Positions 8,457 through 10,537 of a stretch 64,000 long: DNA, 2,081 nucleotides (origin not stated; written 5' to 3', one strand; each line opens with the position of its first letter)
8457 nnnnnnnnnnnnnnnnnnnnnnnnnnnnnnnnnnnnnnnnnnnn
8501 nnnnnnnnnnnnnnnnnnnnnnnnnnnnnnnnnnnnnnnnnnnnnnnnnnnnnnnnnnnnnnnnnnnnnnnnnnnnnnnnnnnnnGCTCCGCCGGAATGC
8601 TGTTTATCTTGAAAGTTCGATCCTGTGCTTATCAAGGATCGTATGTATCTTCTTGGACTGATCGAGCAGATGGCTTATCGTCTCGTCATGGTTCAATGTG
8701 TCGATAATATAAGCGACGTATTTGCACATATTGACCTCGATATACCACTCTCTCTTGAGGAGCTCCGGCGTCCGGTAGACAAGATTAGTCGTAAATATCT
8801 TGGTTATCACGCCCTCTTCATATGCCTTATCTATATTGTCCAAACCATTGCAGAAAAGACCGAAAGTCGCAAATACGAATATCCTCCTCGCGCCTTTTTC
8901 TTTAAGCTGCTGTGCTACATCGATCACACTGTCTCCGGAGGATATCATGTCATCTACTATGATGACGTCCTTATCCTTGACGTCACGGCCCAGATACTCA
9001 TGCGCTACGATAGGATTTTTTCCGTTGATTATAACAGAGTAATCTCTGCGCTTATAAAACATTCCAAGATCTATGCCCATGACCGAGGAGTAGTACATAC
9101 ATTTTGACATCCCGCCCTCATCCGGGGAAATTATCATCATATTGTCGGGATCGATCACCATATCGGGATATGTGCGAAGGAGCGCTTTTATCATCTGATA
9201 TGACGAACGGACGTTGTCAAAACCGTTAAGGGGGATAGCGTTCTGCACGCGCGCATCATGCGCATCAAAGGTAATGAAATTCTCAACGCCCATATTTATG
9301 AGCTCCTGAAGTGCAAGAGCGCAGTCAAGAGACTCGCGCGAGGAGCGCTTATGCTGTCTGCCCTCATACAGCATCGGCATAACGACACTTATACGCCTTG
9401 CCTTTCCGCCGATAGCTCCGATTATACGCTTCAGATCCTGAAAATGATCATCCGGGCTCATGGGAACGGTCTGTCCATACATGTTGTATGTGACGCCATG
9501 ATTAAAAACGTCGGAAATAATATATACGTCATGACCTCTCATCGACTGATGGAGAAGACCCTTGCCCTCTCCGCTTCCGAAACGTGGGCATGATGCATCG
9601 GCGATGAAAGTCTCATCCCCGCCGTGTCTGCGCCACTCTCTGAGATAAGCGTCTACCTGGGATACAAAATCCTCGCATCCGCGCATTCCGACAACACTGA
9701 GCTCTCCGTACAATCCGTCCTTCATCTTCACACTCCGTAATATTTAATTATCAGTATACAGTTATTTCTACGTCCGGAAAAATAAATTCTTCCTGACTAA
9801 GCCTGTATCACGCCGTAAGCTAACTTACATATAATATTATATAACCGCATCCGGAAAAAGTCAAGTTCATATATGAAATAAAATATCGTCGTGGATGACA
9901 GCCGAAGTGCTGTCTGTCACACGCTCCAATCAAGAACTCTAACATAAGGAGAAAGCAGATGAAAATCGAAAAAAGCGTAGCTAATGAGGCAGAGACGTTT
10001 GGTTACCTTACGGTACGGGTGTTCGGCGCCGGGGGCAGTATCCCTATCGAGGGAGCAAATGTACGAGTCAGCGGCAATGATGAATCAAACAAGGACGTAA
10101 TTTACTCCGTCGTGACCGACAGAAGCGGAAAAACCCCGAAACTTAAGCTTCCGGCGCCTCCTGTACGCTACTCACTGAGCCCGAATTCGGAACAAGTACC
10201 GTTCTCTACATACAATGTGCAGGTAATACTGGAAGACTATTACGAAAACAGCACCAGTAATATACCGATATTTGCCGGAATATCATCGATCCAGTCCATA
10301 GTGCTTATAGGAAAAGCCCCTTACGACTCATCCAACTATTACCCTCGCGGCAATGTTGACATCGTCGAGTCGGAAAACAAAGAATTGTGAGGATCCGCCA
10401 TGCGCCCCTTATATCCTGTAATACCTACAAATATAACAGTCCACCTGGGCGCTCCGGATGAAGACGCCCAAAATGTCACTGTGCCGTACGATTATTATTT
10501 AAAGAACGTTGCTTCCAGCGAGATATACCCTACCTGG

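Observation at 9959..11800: SleC-like germination enzyme encoded as two in-frame cistrons, split by a TGA embedded in a Shine-Dalgarno (TGAGGA-N6-ATG)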

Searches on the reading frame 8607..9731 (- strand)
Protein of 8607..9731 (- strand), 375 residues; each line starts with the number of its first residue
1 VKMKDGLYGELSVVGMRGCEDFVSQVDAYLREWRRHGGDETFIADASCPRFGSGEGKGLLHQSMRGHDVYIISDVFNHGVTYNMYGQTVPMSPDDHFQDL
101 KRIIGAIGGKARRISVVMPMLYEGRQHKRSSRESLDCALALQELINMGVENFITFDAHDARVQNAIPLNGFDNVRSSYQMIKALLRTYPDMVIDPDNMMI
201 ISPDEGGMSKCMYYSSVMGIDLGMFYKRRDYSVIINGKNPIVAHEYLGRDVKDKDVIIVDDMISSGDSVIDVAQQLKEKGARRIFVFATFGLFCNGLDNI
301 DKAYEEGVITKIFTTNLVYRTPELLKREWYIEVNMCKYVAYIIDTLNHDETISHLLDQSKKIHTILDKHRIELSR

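Call 61: search_protein_families(library=pfam, proteins=[window:8607-9731:-], max_evalue=0.00001)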
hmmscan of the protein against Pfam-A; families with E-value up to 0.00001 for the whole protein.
window:8607-9731:- (375 aa): 3 families
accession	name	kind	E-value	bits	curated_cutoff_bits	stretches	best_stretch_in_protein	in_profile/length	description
PF13793.12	Pribosyltran_N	-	4.9e-16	59.1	25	1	13-148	3-117/117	N-terminal domain of ribose phosphate pyrophosphokinase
PF14572.12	Pribosyl_synth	-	1.4e-11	45.2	27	1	249-355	79-182/184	Phosphoribosyl synthetase-associated domain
PF00156.33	Pribosyltran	-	5.5e-11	42.5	26.3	1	193-284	26-118/158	Phosphoribosyl transferase domain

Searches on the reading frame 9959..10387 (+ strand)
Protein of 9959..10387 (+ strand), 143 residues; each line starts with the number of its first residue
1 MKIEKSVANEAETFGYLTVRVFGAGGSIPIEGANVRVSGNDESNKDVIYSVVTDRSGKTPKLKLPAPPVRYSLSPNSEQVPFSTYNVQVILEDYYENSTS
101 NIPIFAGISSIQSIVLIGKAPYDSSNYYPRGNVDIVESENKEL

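Call 4: search_protein_families(library=ncbifam, proteins=[window:9959-10387:+], max_evalue=0.01)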
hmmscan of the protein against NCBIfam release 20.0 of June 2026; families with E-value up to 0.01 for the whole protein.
window:9959-10387:+ (143 aa): 1 family
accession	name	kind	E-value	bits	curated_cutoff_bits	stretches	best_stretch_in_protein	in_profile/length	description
TIGR02962.1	hdxy_isourate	equivalog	0.0029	18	87.45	1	17-100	4-76/113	hydroxyisourate hydrolase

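Call 5: search_protein_families(library=pfam, proteins=[window:9959-10387:+], max_evalue=0.01)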
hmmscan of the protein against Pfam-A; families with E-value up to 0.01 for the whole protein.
window:9959-10387:+ (143 aa): 0 families

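Call 7: search_solved_structures(query=window:9959-10387:+, max_evalue=10, show_alignments=2)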
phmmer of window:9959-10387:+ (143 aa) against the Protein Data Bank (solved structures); distinct sequences matched with E-value up to 10: 4.
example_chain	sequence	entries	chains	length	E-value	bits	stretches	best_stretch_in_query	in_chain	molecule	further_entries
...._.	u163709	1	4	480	8.6e-08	35.4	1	15-114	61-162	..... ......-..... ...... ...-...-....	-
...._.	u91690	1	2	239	1.2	12.3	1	71-137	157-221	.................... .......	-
5w7j_A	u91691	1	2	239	1.2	12.3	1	71-137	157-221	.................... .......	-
3eu9_A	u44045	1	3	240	1.2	12.3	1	71-137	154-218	Huntingtin-interacting protein 14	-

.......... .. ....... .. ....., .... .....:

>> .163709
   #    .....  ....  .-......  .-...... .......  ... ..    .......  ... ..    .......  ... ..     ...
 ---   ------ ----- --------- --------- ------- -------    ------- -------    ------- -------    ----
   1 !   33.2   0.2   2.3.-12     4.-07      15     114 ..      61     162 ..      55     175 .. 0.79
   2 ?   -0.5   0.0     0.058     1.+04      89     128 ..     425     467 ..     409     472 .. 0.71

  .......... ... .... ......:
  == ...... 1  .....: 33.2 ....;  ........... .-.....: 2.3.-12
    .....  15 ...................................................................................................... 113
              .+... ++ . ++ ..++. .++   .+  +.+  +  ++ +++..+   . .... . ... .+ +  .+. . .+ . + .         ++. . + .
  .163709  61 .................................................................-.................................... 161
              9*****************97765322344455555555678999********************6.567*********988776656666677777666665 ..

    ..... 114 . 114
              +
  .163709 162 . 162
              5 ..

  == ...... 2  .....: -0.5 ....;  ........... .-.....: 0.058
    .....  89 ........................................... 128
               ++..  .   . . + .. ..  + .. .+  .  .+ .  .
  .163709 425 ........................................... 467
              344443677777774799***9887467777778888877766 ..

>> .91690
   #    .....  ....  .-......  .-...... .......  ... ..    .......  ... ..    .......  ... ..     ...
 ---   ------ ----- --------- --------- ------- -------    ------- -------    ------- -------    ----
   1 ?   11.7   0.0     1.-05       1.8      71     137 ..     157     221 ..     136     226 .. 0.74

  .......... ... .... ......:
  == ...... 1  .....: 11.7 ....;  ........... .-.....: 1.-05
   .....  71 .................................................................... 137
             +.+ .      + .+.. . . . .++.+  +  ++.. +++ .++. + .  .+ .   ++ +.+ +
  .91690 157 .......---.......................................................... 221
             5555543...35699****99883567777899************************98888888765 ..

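Call 8: find_homologous_proteins(query=window:9959-10387:+, max_evalue=0.001)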
Query window:9959-10387:+ (143 aa): 2 proteins with E <= 0.001 among 10 candidates.
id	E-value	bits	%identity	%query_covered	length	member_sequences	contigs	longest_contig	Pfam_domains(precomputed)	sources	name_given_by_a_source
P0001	2.6e-84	298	99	100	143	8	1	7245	-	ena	-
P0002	1.6e-20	91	39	90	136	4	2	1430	-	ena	-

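Call 9: find_encoding_contigs(protein=P0002, flank=5000)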
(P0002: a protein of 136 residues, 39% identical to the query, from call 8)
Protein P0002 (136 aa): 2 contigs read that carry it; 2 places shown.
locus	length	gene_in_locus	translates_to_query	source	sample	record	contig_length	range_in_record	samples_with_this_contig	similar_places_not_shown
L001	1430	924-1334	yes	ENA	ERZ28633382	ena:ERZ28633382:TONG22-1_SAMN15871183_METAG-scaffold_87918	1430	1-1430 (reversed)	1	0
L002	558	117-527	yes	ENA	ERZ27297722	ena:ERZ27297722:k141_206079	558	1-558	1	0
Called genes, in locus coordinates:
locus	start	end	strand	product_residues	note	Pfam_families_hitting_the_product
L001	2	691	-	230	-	?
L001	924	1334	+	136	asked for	-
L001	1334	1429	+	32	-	?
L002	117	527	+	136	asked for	-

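Call 10: find_encoding_contigs(protein=P0001, flank=5000)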
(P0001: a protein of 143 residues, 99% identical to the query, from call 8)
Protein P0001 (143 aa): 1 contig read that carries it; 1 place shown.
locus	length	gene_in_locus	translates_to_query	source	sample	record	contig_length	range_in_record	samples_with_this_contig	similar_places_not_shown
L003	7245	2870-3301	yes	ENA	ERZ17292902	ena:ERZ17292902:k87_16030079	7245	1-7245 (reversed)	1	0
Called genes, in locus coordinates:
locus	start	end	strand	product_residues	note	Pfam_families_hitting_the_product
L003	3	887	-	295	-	?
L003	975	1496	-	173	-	PF02082:Rrf2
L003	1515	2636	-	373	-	PF13793:Pribosyltran_N, PF00156:Pribosyltran, PF14681:UPRTase (faint), PF14572:Pribosyl_synth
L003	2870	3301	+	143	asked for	-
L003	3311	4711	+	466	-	PF01471:PG_binding_1, PF09374:PG_binding_3 (faint), PF01471:PG_binding_1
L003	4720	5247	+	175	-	PF01471:PG_binding_1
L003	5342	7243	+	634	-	?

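Call 50: find_homologous_proteins(query=A1, max_evalue=0.001)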
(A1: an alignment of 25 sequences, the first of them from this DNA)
Query A1 (25 sequences) (143 aa, profile of the alignment): 174 proteins with E <= 0.001 among 1110 candidates; the best 120 are listed.
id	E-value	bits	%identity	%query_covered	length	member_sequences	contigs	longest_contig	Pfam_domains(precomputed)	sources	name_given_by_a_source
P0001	5.6e-43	164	99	100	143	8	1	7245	-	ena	-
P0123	2.7e-41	158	41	72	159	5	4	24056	-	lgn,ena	-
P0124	1.3e-39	153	41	72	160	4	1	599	-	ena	-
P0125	5.6e-37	144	29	88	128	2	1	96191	-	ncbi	ncbi:MAG: hypothetical protein ACK5MV_02560 [Aminipila sp.]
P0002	5.7e-34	135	39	90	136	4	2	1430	-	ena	-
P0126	1.2e-33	134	27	80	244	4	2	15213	-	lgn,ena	-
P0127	2.1e-33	133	30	82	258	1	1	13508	PF13620.13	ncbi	-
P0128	5.3e-33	131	27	82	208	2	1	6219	-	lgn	-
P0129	8.1e-33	131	26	82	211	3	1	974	-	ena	-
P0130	1.7e-32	130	26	82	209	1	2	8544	-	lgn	-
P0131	5.8e-32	128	32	72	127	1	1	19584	-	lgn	-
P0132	9.5e-32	127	35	76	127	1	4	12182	-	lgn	-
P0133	1.0e-31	127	45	77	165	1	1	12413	-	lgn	-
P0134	1.1e-30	124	32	72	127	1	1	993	-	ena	-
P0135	5.4e-30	122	31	72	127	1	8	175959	-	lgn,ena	-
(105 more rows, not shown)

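Call 57: search_protein_representatives(alignment_id=A2)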
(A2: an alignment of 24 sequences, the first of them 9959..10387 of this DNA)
Query: 24 sequences, 163 profile positions. Proteins with E-value up to 0.001 (for the whole library): 3444; up to 1e-10: 2441; up to 1e-30: 76. The best 150 are listed.
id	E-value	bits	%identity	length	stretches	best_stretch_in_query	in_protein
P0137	2.4e-66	238.5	-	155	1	1-149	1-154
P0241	3.3e-51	189.3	-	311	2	19-149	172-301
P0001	1.5e-39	151.4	-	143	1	31-163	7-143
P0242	1.5e-36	141.6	-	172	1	2-163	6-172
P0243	1.5e-36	141.6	-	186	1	26-144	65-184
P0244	4.4e-36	140.1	-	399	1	19-151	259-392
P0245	2.7e-35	137.5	-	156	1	33-158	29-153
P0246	3.4e-35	137.2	-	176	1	29-163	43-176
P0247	4.5e-35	136.8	-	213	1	13-162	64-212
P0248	6.6e-35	136.2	-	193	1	9-148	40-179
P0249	7.7e-35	136.0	-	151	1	5-145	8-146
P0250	9.2e-35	135.8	-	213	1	14-163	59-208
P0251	1.5e-34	135.0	-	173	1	26-156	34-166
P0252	1.6e-34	135.0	-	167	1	4-157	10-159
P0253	1.7e-34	134.9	-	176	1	26-144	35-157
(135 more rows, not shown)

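Call 59: predict_structure(alignment_id=A2)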
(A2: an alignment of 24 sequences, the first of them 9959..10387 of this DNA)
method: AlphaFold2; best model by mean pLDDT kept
length: 143 residues; sequences in the alignment: 24
mean_pLDDT: 84.6   pTM: 0.72
mean pLDDT of the five models: 84.6, 84.1, 83.3, 83.1, 82.7
residues with pLDDT >= 90: 83; 70-90: 25; 50-70: 33; < 50: 2
segments of 3 or more residues with pLDDT < 50: none
pLDDT, mean of each block of 10 residues (from residue 1): 55 93 91 96 81 98 94 88 96 95 96 93 55 62 60
secondary structure, 60 per line:
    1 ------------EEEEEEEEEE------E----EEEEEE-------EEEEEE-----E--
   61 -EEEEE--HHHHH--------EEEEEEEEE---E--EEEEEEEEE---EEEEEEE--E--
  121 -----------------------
elements in order: E13-22 E34-39 E47-52 E62-66 H69-73 E82-90 E97-105 E109-115

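Call 62: fold_search(model_id=the predicted structure, library=pdb)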
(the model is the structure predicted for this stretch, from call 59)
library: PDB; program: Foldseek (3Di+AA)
matches with E <= 10: 1292; with E <= 0.001: 74
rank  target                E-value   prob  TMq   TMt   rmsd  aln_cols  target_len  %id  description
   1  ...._B                2.0e-09  1.00  0.69  0.25   2.6       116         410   28  Crystal Structure of the spore gernation lytic transglycosylase SleC from Clostridioides difficile in its zymogenic fo (released 2025-02-12)
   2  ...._D                5.0e-09  1.00  0.68  0.25   1.7       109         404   29  Crystal Structure of the spore gernation lytic transglycosylase SleC from Clostridioides difficile in its zymogenic fo (released 2025-02-12)
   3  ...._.                6.0e-09  1.00  0.69  0.25   2.6       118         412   28  Crystal Structure of the spore gernation lytic transglycosylase SleC from Clostridioides difficile in its zymogenic fo (released 2025-02-12)
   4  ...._C                6.7e-09  1.00  0.69  0.25   1.9       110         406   30  Crystal Structure of the spore gernation lytic transglycosylase SleC from Clostridioides difficile in its zymogenic fo (released 2025-02-12)
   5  6fwv_B                3.9e-05  1.00  0.44  0.14   4.3       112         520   16  The Bacillus anthracis TIE protein (released 2018-08-08)
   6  6fwv_A                4.8e-05  1.00  0.44  0.13   4.4       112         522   16  The Bacillus anthracis TIE protein (released 2018-08-08)
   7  4v4c_B                7.1e-05  1.00  0.41  0.23   4.6       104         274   14  Crystal Structure of Pyrogallol-Phloroglucinol Transhydroxylase from Pelobacter acidigallici (released 2014-07-09)
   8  8qox_B                8.9e-05  1.00  0.57  0.19   2.0       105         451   17  Two-component assembly of SlaA and SlaB S-layer proteins of Sulfolobus acidocaldarius (released 2024-02-21)
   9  7woi_A                1.0e-04  1.00  0.53  0.19   4.8       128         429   18  Structure of the shaft pilin Spa2 from Corynebacterium glutamicum (released 2023-01-25)
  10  5aq0_B                1.2e-04  1.00  0.50  0.83   2.8       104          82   17  The structure of the Transthyretin-like domain of the first catalytic domain of the HUMAN Carboxypeptidase D (released 2016-09-28)
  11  5ek8                  2.6e-04  1.00  0.37  0.10  12.6       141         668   14  Crystal structure of a 9R-lipoxygenase from Cyanothece PCC8801 at 2.7 Angstroms (released 2015-12-23)
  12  9h7a_B                3.0e-04  1.00  0.36  0.45   8.3       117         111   15  Human Transthyretin in Complex with 3,5-Dichlorobenzenesulfonamide (released 2025-03-12)
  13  6fxu_B                3.0e-04  1.00  0.37  0.45  10.9       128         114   14  Crystal structure of human transthyretin mutant T119M at pH 5.5 (released 2019-03-20)
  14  1tlm_B                3.8e-04  1.00  0.36  0.42  11.3       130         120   16  STRUCTURAL ASPECTS OF INOTROPIC BIPYRIDINE BINDING: CRYSTAL STRUCTURE DETERMINATION TO 1.9 ANGSTROMS OF THE HUMAN SERU (released 1994-01-31)
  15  5aq0_A                4.3e-04  1.00  0.47  0.80   3.8       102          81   16  The structure of the Transthyretin-like domain of the first catalytic domain of the HUMAN Carboxypeptidase D (released 2016-09-28)
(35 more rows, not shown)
